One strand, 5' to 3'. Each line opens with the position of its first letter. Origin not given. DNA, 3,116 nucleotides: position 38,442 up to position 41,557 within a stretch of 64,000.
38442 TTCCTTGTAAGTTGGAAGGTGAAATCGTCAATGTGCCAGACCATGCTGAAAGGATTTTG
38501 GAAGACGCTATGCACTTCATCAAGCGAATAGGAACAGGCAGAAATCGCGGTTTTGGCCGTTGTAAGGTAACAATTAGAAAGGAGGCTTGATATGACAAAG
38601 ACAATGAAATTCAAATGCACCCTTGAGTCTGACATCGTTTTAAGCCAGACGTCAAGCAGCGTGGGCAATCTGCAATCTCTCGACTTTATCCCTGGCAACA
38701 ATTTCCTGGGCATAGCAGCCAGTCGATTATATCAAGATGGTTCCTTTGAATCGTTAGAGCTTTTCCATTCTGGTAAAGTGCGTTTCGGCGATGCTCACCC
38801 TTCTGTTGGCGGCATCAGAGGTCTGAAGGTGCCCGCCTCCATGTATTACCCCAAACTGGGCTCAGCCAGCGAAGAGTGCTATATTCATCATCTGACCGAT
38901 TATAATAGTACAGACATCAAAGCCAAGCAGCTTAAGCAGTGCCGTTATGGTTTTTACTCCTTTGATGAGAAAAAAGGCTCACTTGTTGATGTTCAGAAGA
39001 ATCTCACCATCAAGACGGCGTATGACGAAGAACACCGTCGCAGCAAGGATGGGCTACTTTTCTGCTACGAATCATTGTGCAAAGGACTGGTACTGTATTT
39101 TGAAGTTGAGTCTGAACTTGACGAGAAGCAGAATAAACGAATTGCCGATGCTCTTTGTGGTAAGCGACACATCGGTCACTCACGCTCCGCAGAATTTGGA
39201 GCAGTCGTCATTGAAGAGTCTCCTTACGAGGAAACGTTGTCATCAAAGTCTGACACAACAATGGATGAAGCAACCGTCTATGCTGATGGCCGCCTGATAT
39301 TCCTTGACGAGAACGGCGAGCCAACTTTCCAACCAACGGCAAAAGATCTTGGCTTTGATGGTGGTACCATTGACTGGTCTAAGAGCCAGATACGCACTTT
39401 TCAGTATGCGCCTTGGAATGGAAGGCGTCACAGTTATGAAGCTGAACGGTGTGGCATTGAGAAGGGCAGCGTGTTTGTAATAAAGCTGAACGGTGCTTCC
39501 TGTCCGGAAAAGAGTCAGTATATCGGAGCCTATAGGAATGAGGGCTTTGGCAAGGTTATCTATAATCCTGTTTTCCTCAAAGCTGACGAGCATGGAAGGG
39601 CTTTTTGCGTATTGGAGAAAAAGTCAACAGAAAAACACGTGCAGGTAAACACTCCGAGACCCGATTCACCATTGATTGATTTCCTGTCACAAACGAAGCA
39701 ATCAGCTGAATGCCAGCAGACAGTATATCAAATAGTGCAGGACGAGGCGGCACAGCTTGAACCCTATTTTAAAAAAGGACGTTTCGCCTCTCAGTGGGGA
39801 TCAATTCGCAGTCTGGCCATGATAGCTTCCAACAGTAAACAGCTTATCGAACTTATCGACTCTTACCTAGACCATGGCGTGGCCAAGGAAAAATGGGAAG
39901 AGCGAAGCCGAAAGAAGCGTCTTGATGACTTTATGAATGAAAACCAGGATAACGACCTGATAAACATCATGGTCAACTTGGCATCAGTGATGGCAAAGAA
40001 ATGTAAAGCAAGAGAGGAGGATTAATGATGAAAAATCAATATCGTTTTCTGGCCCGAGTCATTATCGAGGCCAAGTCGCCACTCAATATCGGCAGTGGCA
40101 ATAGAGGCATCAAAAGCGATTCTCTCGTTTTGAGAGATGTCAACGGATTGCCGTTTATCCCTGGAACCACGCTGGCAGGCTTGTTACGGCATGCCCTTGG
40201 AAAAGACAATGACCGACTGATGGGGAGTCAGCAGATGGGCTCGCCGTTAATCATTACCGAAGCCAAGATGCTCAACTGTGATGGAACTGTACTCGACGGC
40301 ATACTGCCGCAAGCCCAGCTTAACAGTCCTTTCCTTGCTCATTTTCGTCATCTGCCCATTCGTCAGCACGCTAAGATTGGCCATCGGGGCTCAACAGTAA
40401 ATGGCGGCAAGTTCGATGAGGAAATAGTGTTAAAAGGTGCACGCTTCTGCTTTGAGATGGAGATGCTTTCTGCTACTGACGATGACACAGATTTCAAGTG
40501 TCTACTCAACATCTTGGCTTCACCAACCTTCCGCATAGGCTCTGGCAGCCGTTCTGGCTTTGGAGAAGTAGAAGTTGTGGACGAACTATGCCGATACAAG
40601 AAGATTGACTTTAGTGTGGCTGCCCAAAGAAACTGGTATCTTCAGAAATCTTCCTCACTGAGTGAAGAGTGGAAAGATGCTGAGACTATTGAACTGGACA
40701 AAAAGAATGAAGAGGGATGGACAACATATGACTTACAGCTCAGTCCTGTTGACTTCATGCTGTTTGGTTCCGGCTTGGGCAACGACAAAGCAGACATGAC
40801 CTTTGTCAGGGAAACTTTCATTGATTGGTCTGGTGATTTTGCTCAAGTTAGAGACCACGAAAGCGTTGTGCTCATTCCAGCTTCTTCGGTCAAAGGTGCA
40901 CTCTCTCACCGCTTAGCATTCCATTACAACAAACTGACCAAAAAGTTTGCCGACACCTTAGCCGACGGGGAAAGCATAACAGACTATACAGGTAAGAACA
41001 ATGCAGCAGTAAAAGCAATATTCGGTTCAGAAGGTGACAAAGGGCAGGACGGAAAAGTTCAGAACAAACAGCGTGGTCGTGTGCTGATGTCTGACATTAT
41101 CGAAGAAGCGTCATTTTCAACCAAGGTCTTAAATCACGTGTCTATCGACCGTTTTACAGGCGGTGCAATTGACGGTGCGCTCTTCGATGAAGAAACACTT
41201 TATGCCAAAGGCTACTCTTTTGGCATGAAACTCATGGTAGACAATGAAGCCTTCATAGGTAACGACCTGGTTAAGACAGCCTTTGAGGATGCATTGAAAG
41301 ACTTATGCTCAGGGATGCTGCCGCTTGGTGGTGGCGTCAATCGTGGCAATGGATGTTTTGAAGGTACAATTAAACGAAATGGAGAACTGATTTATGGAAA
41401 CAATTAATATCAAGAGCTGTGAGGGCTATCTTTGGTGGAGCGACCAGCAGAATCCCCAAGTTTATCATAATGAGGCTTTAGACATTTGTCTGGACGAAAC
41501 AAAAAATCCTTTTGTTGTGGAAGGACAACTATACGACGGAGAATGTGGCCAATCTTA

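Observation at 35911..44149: Type III-D-variant effector with partly unfused subunits in a Bacteroidales genome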

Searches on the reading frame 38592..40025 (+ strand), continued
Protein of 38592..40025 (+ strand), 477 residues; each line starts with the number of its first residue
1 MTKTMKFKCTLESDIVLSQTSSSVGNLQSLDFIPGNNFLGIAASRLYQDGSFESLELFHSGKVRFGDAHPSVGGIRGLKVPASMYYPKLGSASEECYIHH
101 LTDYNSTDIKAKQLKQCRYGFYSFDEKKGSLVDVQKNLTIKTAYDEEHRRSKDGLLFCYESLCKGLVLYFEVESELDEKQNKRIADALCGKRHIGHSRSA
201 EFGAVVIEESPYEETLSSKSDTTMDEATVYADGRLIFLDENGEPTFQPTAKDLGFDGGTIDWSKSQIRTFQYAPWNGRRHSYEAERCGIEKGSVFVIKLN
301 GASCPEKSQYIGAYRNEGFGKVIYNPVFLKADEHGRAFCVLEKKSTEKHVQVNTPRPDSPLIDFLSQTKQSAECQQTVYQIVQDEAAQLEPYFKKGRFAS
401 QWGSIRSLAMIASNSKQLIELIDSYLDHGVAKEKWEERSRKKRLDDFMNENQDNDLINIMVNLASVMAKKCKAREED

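Call 78: get_annotated_region(hit=H2, flank=8000)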
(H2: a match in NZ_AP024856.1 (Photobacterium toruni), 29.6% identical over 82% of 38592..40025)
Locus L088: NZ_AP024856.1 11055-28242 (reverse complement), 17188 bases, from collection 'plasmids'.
description: Photobacterium toruni strain CECT 9189 plasmid pCECT9189-1, complete sequence
organism: Photobacterium toruni (NCBI taxid 1935446)
taxonomy: Bacteria; Pseudomonadota; Gammaproteobacteria; Vibrionales; Vibrionaceae; Photobacterium; Photobacterium toruni
host: -; source: -; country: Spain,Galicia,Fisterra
typing (MOB-suite, as given by PLSDB): non-mobilizable
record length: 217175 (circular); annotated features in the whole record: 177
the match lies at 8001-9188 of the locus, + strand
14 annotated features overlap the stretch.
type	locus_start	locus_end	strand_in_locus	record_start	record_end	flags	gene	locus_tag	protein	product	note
CDS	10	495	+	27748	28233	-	-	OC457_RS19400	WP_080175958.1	hypothetical protein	-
CDS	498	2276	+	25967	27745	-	-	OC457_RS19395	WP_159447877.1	dynamin family protein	-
CDS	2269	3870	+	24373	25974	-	-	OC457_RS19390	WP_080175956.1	GTPase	-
CDS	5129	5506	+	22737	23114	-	-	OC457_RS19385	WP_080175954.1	hypothetical protein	-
CDS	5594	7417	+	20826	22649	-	-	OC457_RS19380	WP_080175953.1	hypothetical protein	-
CDS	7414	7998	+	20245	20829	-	-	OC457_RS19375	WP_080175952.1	RAMP superfamily CRISPR-associated protein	-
CDS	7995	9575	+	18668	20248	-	-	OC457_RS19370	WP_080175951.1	hypothetical protein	-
CDS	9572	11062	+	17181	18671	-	-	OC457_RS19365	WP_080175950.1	RAMP superfamily CRISPR-associated protein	-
CDS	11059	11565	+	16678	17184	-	-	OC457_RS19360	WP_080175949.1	hypothetical protein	-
CDS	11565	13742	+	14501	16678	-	-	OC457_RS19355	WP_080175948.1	TIGR03986 family CRISPR-associated RAMP protein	-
CDS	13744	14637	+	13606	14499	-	cas6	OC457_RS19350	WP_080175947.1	CRISPR system precrRNA processing endoribonuclease RAMP protein Cas6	-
CDS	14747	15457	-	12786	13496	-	-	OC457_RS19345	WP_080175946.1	hypothetical protein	-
CDS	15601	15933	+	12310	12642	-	-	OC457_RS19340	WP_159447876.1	YkvA family protein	-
CDS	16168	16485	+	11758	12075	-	csx16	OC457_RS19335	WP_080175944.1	CRISPR-associated protein Csx16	GO:0043571 - maintenance of CRISPR repeat elements [Evidence IEA]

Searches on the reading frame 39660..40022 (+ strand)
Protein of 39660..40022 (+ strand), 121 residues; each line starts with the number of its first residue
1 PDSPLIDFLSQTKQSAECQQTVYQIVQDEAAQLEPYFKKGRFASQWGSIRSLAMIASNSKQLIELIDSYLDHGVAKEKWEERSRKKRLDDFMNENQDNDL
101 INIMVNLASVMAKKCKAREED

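Call 53: predict_structure(alignment_id=A2)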
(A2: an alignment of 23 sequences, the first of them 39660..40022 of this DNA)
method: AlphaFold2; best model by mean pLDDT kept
length: 121 residues; sequences in the alignment: 23
mean_pLDDT: 88.8   pTM: 0.78
mean pLDDT of the five models: 88.8, 88.6, 86.9, 86.7, 86.5
residues with pLDDT >= 90: 77; 70-90: 35; 50-70: 7; < 50: 2
segments of 3 or more residues with pLDDT < 50: none
pLDDT, mean of each block of 10 residues (from residue 1): 79 76 92 87 94 97 96 89 94 94 96 78 41
secondary structure, 60 per line:
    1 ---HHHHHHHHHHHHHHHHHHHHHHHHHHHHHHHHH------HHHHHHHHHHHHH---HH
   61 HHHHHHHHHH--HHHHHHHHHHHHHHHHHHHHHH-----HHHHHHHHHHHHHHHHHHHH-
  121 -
elements in order: H4-36 H43-55 H59-70 H73-94 H100-119

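Call 56: fold_search(model_id=the predicted structure, library=pdb)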
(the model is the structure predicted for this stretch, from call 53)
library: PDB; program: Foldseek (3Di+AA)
matches with E <= 10: 18; with E <= 0.001: 0
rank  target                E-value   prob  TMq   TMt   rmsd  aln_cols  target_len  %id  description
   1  8s9t_A                2.1e+00  0.35  0.49  0.11   6.8       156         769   13  CRISPR-Cas type III-D effector complex (released 2024-04-24)
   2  9div_B                3.6e+00  0.07  0.25  0.23  16.1       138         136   17  The crystal structure of de novo designed ChuA binding protein C8 (released 2025-05-21)
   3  1dc1_A                4.2e+00  0.12  0.33  0.16  12.4       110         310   13  RESTRICTION ENZYME BSOBI/DNA COMPLEX STRUCTURE: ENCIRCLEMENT OF THE DNA AND HISTIDINE-CATALYZED HYDROLYSIS WITHIN A CA (released 2001-02-21)
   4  9q9i_B                5.5e+00  0.05  0.25  0.09  15.9       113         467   18  Cryo-EM structure of human Mre11-Rad50-Nbs1 complex bound to DNA (released 2025-10-01)
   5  4zwt_N                5.8e+00  0.02  0.15  0.15  16.4       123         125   15  Crystal Structure of the Bacteriophage T4 recombination mediator protein UvsY, Lattice Type IV (released 2016-03-02)
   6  9div_C                6.5e+00  0.04  0.26  0.22  14.7       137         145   13  The crystal structure of de novo designed ChuA binding protein C8 (released 2025-05-21)
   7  6vmb_d                7.2e+00  0.08  0.32  0.24  10.5       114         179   14  Chloroplast ATP synthase (C1, CF1FO) (released 2020-09-09)
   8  9foy_A                7.6e+00  0.02  0.19  0.05  14.7       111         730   15  Ternary complex of a Mycobacterium tuberculosis DNA gyrase core fusion with DNA and the inhibitor AMK32b (released 2024-08-07)
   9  8umu_D                8.0e+00  0.09  0.35  0.17  10.1       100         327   13  Atomic model of the human CTF18-RFC-PCNA binary complex in the four-subunit binding state (state 3) (released 2024-05-08)
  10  3ilw_A                8.4e+00  0.02  0.19  0.07  17.5       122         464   12  Structure of DNA gyrase subunit A N-terminal domain (released 2009-10-06)
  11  9div_A                8.9e+00  0.06  0.32  0.29  13.8       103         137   16  The crystal structure of de novo designed ChuA binding protein C8 (released 2025-05-21)
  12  3h20                  8.9e+00  0.05  0.29  0.15  13.2       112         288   11  Crystal structure of primase RepB' (released 2009-04-28)
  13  6z1a_D                8.9e+00  0.04  0.23  0.05  14.1       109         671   15  Ternary complex of Staphylococcus aureus DNA gyrase with AMK12 and DNA (released 2020-11-11)
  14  6vvo_D                9.4e+00  0.08  0.34  0.17   8.6        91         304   12  Structure of the human clamp loader (Replication Factor C, RFC) bound to the sliding clamp (Proliferating Cell Nuclear (released 2020-02-26)
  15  7u19_D                9.4e+00  0.06  0.32  0.15   8.6        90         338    9  RFC:PCNA bound to nicked DNA (released 2022-07-06)
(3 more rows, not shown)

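Call 97: search_protein_families(library=padloc, proteins=[window:39660-40022:+], max_evalue=10)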
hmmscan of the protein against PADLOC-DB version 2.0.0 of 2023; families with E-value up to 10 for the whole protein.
window:39660-40022:+ (121 aa): 2 families
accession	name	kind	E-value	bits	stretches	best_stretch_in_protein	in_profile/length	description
PDLC01423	Cas5_IIId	-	5.5e-22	76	1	2-116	357-481/482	CAS-III-D; effector_G5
PDLC02088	Cas5_IIId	-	9.1e-22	75.7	1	2-114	333-436/439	-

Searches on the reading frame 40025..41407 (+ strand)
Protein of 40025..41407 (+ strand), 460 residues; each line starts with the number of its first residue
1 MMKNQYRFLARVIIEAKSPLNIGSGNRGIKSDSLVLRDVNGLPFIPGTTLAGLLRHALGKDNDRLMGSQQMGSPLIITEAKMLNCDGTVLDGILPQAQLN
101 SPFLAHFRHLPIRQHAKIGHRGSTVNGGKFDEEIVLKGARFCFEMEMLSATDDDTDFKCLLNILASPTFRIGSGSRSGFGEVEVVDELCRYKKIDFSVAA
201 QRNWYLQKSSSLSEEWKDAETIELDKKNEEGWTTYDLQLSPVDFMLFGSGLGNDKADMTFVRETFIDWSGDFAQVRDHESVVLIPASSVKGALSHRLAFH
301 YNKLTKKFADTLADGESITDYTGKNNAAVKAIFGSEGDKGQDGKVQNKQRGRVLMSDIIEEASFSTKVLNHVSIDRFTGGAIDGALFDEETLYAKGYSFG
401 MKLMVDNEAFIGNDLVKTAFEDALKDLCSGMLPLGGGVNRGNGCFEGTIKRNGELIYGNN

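Call 4: search_protein_families(library=pfam, proteins=[window:40025-41407:+], max_evalue=0.01)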
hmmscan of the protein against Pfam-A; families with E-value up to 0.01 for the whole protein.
window:40025-41407:+ (460 aa): 2 families
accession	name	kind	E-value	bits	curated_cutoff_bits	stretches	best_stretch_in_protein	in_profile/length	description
PF03787.20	RAMPs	-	2e-37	129.9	22.1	2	14-183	2-189/189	RAMP superfamily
PF09264.17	Sial-lect-inser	-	0.00098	19.3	25.8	1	273-348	74-147/198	Vibrio cholerae sialidase, lectin insertion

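Call 5: search_protein_families(library=ncbifam, proteins=[window:40025-41407:+], max_evalue=0.01)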
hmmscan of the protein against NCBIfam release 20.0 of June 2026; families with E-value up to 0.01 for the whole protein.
window:40025-41407:+ (460 aa): 9 families
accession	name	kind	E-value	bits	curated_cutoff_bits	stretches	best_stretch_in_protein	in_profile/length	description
TIGR02581.1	cas_cyan_RAMP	equivalog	7.4e-19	68.3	108.05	2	347-444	115-207/216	type III CRISPR-associated RAMP protein Csx7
NF041225.1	Cas_III-E_gRAMP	equivalog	3.2e-10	38.1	700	1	349-445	738-834/1636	type III-E CRISPR-associated gRAMP effector Cas7-11e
TIGR02582.1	cas7_TM1809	equivalog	4e-10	40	90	1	276-443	36-199/203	type III-A CRISPR-associated RAMP protein Csm3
TIGR02580.1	cas_RAMP_Cmr4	equivalog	1.4e-08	35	87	1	12-62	3-55/283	type III-B CRISPR module RAMP protein Cmr4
TIGR01898.1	cas_TM1791_cmr6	equivalog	4.7e-07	30.1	51.1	1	14-60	3-49/195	type III-B CRISPR module RAMP protein Cmr6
TIGR02674.1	cas_cyan_RAMP_2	equivalog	9.1e-06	25.1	177.3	0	153-238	211-294/402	type III-D CRISPR-associated RAMP protein Csx10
TIGR01899.1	cas_TM1807_csm5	equivalog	0.00025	20.6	38.3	0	35-58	102-125/364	type III-A CRISPR-associated RAMP protein Csm5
TIGR03986.1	TIGR03986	equivalog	0.00062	19.3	161.35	0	13-57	39-87/568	TIGR03986 family type III CRISPR-associated RAMP protein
NF049957.1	Cas_III-I_gRAMP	exception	0.00093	17.2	800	1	279-450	560-709/1076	type III-I CRISPR-associated gRAMP effector Cas7-11i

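Call 6: search_protein_families(library=padloc, proteins=[window:40025-41407:+], max_evalue=0.01)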
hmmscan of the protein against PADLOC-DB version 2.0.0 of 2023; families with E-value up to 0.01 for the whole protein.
window:40025-41407:+ (460 aa): 38 families (the best 25 are shown)
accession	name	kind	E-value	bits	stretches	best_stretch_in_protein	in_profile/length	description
PDLC02107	Cas7_IIId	-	9.6e-154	510.4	1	5-454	3-424/426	-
PDLC02111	Cas7_IIId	-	1.3e-51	173.8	1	7-448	9-393/417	-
PDLC02112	Cas7_IIId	-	4.1e-35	119.3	1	7-448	9-405/434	-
PDLC01339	Csm3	-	3.3e-28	97.8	2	248-443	8-163/163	"CAS-III-A,CAS-III-D; effector_G7"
PDLC02115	Cas7_IIId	-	3.2e-27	93.9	2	14-188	10-177/486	-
PDLC01015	Csm3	-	8.3e-24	83.5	2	273-443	19-178/178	Csm3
PDLC01442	Csm3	-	1.5e-22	78.4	2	274-444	36-177/208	"CAS-III-A,CAS-III-D; effector_G7"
PDLC01016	Csm3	-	7.9e-22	76.6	2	13-183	2-189/189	Csm3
PDLC01296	Csm3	-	7.8e-18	63.2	2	279-444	35-183/192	"CAS-III-A,CAS-III-D; effector_G7"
PDLC01017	Csm3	-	2.7e-17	61.3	2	261-408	40-178/257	Csm3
PDLC01613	Csm3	-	2.3e-16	59.2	2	14-65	2-37/177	"CAS-III-A,CAS-III-D; effector_G7"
PDLC01441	Cmr4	-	7.2e-16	56.7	2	11-83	4-82/245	"CAS-III-B,CAS-III-C; effector_G7"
PDLC01297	Csm3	-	3.1e-12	44.8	2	280-443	39-181/198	"CAS-III-A,CAS-III-D; effector_G7"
PDLC01220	gRAMP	-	9.6e-11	38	1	348-444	693-789/1494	CAS-III-E; effector_UNK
PDLC01014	Csm3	-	1.1e-10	40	2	276-443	36-199/203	CRISPR type III-A/MTUBE-associated RAMP protein Csm3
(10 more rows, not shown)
